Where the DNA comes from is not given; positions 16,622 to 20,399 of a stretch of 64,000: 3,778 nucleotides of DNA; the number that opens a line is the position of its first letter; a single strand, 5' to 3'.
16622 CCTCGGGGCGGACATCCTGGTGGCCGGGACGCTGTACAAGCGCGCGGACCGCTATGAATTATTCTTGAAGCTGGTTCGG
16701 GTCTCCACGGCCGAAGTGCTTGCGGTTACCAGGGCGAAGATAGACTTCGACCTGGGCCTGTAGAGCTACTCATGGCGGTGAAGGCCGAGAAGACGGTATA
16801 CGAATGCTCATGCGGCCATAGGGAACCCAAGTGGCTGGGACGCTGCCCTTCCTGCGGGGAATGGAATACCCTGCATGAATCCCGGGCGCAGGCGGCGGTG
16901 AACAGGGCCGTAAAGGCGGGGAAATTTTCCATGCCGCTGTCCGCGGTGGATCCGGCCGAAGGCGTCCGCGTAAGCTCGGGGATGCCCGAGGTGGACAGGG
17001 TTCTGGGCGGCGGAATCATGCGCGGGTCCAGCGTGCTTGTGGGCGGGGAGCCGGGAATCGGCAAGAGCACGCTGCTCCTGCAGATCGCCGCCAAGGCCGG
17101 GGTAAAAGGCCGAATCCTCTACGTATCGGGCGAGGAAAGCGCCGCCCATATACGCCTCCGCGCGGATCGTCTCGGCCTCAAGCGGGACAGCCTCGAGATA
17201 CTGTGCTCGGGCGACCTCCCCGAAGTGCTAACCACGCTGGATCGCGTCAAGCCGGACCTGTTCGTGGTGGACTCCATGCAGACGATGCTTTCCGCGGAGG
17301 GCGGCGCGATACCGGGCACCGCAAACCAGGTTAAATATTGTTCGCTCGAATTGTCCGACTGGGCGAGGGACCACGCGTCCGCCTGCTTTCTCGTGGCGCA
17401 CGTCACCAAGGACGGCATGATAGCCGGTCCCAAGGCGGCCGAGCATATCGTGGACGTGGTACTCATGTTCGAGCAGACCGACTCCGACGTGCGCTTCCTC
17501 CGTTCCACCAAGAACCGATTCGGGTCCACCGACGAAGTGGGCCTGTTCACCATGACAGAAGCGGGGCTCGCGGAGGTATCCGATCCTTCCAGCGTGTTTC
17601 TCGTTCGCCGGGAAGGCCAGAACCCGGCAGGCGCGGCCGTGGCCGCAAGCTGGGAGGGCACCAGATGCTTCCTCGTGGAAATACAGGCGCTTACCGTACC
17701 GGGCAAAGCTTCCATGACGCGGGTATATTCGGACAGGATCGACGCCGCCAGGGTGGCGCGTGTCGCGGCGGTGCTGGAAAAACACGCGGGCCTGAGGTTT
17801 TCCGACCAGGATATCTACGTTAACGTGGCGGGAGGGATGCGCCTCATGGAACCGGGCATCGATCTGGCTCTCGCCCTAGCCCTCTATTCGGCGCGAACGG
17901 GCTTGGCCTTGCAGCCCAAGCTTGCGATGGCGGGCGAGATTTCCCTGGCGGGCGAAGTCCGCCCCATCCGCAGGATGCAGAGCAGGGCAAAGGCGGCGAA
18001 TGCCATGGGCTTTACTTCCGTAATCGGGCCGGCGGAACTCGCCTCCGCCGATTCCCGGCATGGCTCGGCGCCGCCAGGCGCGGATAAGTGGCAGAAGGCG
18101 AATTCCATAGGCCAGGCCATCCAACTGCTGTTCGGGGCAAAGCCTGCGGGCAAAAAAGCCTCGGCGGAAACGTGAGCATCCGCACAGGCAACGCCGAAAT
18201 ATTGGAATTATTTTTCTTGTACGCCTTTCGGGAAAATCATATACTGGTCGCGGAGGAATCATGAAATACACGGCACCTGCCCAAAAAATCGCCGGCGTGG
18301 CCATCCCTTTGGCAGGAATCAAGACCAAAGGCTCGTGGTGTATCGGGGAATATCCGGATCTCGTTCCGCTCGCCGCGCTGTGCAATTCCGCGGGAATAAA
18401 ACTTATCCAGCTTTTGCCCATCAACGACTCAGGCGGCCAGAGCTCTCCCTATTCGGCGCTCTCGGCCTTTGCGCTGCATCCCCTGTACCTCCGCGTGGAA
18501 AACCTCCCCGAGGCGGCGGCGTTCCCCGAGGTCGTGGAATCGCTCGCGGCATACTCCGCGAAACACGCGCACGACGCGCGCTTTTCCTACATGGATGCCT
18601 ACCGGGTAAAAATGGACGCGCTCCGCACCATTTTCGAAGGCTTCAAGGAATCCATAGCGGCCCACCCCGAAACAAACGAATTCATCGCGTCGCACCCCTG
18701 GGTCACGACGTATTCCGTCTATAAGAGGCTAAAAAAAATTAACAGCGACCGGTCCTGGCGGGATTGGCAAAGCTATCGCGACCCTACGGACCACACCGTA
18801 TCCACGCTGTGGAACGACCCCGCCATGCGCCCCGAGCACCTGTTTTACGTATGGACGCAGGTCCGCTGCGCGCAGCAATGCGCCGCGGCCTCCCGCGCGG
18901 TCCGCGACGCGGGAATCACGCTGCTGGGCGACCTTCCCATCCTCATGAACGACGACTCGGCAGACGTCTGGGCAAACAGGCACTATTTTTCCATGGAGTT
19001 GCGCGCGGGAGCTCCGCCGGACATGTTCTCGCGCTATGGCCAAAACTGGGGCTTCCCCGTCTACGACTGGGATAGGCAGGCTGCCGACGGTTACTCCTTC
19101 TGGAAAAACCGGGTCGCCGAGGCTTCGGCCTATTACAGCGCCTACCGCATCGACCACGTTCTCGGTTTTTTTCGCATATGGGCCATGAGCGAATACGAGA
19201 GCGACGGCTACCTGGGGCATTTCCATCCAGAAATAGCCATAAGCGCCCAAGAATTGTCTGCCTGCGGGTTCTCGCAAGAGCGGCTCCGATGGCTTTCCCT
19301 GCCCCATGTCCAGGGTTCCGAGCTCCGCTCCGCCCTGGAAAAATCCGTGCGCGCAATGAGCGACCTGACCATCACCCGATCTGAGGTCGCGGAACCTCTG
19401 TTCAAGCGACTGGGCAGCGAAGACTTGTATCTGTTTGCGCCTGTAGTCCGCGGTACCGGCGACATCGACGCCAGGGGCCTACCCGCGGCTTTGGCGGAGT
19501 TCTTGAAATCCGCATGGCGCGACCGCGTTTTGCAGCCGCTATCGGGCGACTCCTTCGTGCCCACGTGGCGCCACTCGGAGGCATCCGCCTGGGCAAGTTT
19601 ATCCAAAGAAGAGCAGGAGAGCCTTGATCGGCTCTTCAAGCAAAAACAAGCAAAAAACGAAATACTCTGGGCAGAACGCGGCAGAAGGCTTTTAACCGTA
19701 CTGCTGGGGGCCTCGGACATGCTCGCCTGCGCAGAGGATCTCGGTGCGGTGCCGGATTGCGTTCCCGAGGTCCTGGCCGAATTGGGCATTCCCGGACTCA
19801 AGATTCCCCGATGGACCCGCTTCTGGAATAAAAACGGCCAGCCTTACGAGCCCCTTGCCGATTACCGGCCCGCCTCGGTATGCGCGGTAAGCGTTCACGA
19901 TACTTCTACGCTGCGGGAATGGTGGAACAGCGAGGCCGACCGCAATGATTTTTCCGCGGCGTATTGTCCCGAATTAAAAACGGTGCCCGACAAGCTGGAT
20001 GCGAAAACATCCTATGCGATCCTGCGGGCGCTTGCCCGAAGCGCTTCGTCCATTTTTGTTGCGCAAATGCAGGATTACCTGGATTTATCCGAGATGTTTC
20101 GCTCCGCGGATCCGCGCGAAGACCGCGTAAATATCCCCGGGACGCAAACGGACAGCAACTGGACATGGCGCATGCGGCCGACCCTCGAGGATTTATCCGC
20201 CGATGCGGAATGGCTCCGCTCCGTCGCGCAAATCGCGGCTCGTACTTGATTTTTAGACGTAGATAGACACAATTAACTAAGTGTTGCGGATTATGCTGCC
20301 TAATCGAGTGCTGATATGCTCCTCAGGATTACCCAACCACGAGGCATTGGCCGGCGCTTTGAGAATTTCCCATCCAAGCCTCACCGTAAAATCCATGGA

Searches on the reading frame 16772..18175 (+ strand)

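Call 21: search_protein_families(library=ncbifam, max_evalue=0.00001, proteins=[window:16772-18175:+])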
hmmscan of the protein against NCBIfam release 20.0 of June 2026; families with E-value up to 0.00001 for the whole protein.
window:16772-18175:+ (467 aa): 12 families
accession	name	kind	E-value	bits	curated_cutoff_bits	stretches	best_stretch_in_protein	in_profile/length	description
TIGR00416.1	sms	equivalog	2.2e-132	442.1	403.05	1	4-423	3-433/454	DNA repair protein RadA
TIGR02902.1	spore_lonB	equivalog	4e-16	58.7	723.3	1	326-422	407-503/531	ATP-dependent protease LonB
NF006799.0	PRK09302.1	equivalog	9.6e-14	50.8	408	1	61-235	249-434/515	circadian clock protein KaiC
TIGR03881.1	KaiC_arch_4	hypoth_equivalog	1.4e-10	41.2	247.8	1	66-140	2-77/231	KaiC domain-containing protein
TIGR02903.1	spore_lon_C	equivalog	2.6e-10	39.5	678.8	1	329-422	494-587/615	Lon family ATP-dependent protease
NF008053.0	PRK10787.1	equivalog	4e-09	35.1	891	1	279-422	588-739/784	endopeptidase La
TIGR00764.1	lon_rel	equivalog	1.3e-08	33.9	516.6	1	320-422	459-562/608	ATP-dependent protease LonB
TIGR03600.1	phage_DnaB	exception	5.4e-07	28.9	498.65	1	67-130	177-241/421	phage replicative helicase, DnaB family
TIGR02237.1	recomb_radB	equivalog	1e-06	28.7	172.4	1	74-266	1-209/210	DNA repair and recombination protein RadB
NF006861.0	PRK09361.1-1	equivalog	3e-06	26.9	278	0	66-122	4-61/235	DNA repair and recombination protein RadB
TIGR02655.1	circ_KaiC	equivalog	3.3e-06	26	546.25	1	63-142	241-321/484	circadian clock protein KaiC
TIGR00763.1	lon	equivalog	3.3e-06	25.8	608.05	1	343-422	683-763/795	endopeptidase La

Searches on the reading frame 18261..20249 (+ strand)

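Call 21: search_protein_families(library=ncbifam, max_evalue=0.00001, proteins=[window:18261-20249:+])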
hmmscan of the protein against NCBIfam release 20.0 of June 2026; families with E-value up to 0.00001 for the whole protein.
window:18261-20249:+ (662 aa): 9 families
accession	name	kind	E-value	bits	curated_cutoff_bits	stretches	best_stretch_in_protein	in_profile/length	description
NF011081.0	PRK14508.1-4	equivalog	4.1e-143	477.5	556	2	8-324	22-334/529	4-alpha-glucanotransferase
NF011080.0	PRK14508.1-3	subfamily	1e-71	242.1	477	2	40-321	35-320/496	4-alpha-glucanotransferase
NF011079.0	PRK14508.1-2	subfamily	6.7e-67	226.1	555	2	41-315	41-319/506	4-alpha-glucanotransferase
TIGR00217.1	malQ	equivalog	8.6e-54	183.3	205.65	2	7-312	40-365/587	4-alpha-glucanotransferase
NF011078.0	PRK14508.1-1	subfamily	1.4e-49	169.2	776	2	47-321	41-319/503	4-alpha-glucanotransferase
NF011077.0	PRK14507.1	equivalog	1.3e-42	145.4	2148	2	7-310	169-493/1693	malto-oligosyltrehalose synthase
NF008274.0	PRK11052.1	equivalog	2e-42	145.7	806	1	7-313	140-465/695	4-alpha-glucanotransferase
NF011083.0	PRK14510.1-2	equivalog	1.4e-39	135.5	1322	1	41-312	710-1019/1186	bifunctional glycogen debranching protein GlgX/4-alpha-glucanotransferase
NF011082.0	PRK14510.1-1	equivalog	5.2e-25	87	2511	1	9-311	870-1189/1410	bifunctional glycogen debranching protein GlgX/4-alpha-glucanotransferase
